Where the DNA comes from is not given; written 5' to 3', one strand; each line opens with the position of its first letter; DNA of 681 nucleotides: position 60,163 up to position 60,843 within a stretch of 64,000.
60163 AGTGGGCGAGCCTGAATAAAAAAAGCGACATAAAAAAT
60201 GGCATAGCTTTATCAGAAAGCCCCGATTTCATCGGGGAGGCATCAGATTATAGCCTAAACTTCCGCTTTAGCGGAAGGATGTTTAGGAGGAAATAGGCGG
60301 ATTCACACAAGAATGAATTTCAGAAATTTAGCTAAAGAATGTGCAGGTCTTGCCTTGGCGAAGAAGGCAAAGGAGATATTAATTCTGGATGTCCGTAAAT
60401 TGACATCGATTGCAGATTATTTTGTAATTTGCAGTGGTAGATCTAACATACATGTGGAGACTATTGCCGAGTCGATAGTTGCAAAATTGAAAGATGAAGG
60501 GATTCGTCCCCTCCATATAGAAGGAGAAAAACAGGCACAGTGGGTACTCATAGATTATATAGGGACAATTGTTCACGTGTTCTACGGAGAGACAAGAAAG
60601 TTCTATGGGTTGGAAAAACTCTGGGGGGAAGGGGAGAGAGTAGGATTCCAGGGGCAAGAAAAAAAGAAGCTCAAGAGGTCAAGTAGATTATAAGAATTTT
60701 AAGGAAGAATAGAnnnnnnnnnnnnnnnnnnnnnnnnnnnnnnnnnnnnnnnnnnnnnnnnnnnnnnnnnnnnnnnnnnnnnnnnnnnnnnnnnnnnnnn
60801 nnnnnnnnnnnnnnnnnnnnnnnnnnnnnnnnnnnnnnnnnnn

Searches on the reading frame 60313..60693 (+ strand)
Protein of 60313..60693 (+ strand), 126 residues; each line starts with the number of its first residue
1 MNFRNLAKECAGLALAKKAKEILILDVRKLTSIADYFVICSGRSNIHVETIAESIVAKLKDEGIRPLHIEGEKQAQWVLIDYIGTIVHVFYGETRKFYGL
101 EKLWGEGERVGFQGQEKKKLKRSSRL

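Call 10: search_protein_families(library=pfam, proteins=[window:60313-60693:+], max_evalue=0.0001)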
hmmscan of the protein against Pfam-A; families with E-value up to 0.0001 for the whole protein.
window:60313-60693:+ (126 aa): 1 family
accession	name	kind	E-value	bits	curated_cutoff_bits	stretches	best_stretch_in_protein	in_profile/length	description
PF02410.21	RsfS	-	1.2e-32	112.5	21.6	1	9-104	2-98/98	Ribosomal silencing factor during starvation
